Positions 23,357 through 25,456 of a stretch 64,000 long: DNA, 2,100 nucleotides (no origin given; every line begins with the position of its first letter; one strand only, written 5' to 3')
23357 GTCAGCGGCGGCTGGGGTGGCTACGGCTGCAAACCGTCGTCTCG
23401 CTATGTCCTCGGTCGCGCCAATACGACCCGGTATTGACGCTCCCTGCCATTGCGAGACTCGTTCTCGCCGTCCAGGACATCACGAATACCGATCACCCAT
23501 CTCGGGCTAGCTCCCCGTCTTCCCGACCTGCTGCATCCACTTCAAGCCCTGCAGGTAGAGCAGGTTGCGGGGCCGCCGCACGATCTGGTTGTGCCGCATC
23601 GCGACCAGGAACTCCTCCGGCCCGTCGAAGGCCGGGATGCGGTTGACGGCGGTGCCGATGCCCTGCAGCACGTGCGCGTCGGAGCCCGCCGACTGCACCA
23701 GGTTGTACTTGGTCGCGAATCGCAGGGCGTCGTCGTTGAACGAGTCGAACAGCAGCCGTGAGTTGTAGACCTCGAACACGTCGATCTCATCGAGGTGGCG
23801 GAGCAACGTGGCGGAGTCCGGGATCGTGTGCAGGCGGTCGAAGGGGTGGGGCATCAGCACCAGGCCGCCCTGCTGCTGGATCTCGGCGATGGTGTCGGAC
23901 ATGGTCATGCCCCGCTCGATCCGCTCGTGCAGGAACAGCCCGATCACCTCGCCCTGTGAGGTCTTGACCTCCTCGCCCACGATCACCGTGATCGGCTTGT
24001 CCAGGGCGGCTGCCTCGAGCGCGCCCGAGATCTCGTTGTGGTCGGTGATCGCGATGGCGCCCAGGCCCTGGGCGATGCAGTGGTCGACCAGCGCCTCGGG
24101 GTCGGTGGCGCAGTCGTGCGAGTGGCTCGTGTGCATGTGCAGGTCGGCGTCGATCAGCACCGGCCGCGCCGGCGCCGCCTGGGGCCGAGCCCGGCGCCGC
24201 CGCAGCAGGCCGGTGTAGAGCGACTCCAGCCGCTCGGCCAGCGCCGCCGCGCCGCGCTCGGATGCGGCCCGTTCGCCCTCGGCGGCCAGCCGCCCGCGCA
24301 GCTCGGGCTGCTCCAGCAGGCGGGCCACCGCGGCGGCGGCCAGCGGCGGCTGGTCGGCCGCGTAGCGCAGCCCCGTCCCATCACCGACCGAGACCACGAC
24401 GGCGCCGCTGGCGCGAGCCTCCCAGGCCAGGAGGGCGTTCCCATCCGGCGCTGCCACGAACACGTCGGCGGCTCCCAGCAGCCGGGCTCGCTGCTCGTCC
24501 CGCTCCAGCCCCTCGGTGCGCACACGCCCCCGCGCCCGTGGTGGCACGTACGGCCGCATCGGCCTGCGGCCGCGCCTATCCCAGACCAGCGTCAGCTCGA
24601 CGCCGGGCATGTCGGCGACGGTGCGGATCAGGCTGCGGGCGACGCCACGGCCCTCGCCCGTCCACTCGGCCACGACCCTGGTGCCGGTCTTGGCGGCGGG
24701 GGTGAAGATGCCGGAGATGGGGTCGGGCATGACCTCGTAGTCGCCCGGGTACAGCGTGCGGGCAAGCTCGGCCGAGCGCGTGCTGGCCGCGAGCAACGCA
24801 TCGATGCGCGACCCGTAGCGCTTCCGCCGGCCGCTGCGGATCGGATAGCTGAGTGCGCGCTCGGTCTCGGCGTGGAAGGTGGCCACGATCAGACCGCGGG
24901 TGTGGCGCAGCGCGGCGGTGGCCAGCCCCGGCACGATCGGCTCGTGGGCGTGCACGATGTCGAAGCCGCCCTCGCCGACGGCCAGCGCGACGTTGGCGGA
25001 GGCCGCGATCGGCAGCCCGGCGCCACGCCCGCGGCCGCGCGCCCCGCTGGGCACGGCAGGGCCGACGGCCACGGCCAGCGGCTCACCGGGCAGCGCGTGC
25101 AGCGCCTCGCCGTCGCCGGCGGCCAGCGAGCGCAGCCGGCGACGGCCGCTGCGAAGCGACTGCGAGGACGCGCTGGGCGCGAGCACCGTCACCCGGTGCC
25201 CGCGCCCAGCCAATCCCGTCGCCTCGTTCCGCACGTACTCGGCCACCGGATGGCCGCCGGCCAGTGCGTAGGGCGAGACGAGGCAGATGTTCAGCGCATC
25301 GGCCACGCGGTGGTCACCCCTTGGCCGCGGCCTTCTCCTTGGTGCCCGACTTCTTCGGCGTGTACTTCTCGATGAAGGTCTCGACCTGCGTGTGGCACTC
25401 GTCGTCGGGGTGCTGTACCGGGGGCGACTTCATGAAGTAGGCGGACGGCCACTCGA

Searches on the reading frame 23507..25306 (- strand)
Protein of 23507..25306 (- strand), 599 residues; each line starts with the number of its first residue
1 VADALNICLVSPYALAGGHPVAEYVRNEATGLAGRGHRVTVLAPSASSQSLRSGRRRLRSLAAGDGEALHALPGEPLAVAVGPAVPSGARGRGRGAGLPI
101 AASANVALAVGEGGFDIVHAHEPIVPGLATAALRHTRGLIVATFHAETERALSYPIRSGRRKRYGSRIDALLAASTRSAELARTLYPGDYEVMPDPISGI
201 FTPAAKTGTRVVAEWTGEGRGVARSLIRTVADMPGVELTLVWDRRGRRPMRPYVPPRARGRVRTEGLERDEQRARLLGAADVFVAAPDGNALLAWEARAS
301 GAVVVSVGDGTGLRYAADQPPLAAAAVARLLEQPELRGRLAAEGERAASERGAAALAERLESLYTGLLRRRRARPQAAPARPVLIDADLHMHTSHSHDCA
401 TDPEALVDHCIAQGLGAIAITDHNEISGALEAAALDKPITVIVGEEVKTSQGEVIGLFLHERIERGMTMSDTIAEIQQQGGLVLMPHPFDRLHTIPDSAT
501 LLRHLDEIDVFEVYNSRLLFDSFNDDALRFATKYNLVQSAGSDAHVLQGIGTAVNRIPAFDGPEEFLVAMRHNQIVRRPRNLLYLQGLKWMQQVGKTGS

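Call 15: search_protein_families(library=pfam, proteins=[window:23507-25306:-])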
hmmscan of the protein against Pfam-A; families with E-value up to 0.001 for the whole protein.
window:23507-25306:- (599 aa): 4 families
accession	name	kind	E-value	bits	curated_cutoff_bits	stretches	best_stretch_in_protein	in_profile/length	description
PF13439.12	Glyco_transf_4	-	1.5e-15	58.1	28.5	1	21-194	4-163/170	Glycosyltransferase Family 4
PF02811.25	PHP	-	3.1e-11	44.3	26.4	1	388-450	1-66/164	PHP domain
PF13263.12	PHP_C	-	5e-11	42.4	21.3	1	523-574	3-55/56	PHP-associated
PF13579.12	Glyco_trans_4_4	-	3.4e-09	37.7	29.7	1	21-186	3-146/158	Glycosyl transferase 4-like domain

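Call 16: find_homologous_proteins(query=window:23510-25306:-, max_evalue=1e-30)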
Query window:23510-25306:- (599 aa): 7132 proteins with E <= 1e-30 among 8000 candidates; the best 120 are listed.
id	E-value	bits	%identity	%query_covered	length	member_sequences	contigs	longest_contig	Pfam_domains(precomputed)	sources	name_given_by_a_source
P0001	0.0e+0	1245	95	100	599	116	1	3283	PF13263.13,PF13579.13,PF02811.27,PF13439.13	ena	-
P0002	0.0e+0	1236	94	100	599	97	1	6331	PF13263.13,PF13579.13,PF02811.27,PF13439.13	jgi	jgi:predicted metal-dependent phosphoesterase TrpH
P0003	0.0e+0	1105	84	100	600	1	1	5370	PF13263.13,PF13579.13,PF02811.27,PF13439.13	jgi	jgi:predicted metal-dependent phosphoesterase TrpH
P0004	0.0e+0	1092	83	100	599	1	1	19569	PF13263.13,PF13579.13,PF02811.27,PF13439.13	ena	-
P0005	0.0e+0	1074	82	99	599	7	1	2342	PF13263.13,PF13579.13,PF02811.27,PF13439.13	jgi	jgi:predicted metal-dependent phosphoesterase TrpH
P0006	0.0e+0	1063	81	100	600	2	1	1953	PF13263.13,PF13579.13,PF02811.27,PF13439.13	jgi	jgi:predicted metal-dependent phosphoesterase TrpH/glycosyltransferase involved in cell wall biosynt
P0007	0.0e+0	1063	81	100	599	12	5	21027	PF13263.13,PF13579.13,PF02811.27,PF13439.13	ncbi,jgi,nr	ncbi:MAG TPA: glycosyltransferase [Gaiellales bacterium]|jgi:predicted metal-dependent phosphoestera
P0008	0.0e+0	1052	79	100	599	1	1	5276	PF13263.13,PF13579.13,PF02811.27,PF13439.13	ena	-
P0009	0.0e+0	1041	79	100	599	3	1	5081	PF13263.13,PF13579.13,PF02811.27,PF13439.13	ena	-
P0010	0.0e+0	1036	80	100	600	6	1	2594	PF13263.13,PF13579.13,PF02811.27,PF13439.13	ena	-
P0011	0.0e+0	1035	79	100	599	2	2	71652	PF13263.13,PF13579.13,PF02811.27,PF13439.13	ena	-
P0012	0.0e+0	1035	79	100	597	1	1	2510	PF13263.13,PF13579.13,PF02811.27,PF13439.13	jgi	-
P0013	0.0e+0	1027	78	100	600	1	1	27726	PF13263.13,PF13579.13,PF02811.27,PF13439.13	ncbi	-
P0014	0.0e+0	1024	78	100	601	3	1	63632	PF13263.13,PF13579.13,PF02811.27,PF13439.13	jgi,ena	jgi:hypothetical protein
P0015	0.0e+0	1023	78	100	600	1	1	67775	PF13263.13,PF13579.13,PF02811.27,PF13439.13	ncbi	-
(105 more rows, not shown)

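Call 18: find_encoding_contigs(protein=window:23507-25306:-, flank=3000, max_places=10)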
Protein window:23507-25306:- (599 aa): 1 contig read that carries it; 1 place shown.
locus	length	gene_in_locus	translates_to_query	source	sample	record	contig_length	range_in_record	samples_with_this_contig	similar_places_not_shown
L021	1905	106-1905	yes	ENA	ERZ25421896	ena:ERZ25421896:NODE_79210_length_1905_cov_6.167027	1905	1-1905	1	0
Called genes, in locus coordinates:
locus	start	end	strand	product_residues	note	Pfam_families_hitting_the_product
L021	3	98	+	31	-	?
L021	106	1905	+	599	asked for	PF13439:Glyco_transf_4, PF13579:Glyco_trans_4_4, PF02811:PHP, PF13263:PHP_C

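Call 19: find_encoding_contigs(protein=P0002, flank=3000, max_places=6)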
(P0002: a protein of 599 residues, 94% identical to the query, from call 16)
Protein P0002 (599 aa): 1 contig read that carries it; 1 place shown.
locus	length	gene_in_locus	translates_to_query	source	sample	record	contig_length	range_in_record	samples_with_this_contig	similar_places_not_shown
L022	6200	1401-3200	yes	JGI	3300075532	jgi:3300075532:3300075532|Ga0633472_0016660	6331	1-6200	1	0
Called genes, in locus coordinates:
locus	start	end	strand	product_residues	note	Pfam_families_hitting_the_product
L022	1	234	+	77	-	?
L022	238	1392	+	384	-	PF01658:Inos-1-P_synth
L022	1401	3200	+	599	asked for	PF13439:Glyco_transf_4, PF13579:Glyco_trans_4_4, PF02811:PHP, PF13263:PHP_C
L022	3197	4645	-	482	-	PF13487:HD_5, PF01966:HD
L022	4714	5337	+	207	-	PF03167:UDG (weak)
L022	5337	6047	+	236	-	PF01080:Presenilin (weak)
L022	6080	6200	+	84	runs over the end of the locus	?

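Call 20: find_encoding_contigs(protein=P0004, flank=3000, max_places=6)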
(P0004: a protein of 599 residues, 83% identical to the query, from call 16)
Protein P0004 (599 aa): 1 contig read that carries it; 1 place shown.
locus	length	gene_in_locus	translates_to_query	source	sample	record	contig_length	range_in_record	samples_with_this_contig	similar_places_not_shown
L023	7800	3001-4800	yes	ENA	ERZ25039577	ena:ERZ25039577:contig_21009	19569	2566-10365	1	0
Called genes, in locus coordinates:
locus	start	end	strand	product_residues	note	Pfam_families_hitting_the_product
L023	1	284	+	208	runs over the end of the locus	PF06463:Mob_synth_C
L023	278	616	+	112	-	-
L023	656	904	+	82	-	PF14378:PAP2_3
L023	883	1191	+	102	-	PF14378:PAP2_3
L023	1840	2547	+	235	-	-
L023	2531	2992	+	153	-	PF01658:Inos-1-P_synth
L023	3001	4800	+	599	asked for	PF13439:Glyco_transf_4, PF13579:Glyco_trans_4_4, PF02811:PHP, PF13263:PHP_C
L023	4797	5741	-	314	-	PF13384:HTH_23 (weak), PF13518:HTH_28, PF13551:HTH_29, PF09339:HTH_IclR (faint), PF13565:HTH_32, PF13384:HTH_23 (weak), PF00665:rve, PF13683:rve_3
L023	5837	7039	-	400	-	PF13487:HD_5, PF01966:HD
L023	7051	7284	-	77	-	-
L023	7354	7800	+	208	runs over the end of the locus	-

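Call 24: find_encoding_contigs(protein=P0001, flank=3000, max_places=10)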
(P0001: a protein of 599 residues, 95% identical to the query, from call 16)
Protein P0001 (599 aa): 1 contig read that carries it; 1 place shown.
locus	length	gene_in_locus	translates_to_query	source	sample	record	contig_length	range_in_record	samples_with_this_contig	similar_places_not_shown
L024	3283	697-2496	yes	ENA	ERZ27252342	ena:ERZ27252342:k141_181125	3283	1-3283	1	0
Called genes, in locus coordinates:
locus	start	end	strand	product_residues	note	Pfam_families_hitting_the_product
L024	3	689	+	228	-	?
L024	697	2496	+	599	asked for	PF13439:Glyco_transf_4, PF13579:Glyco_trans_4_4, PF02811:PHP, PF13263:PHP_C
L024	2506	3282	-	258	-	?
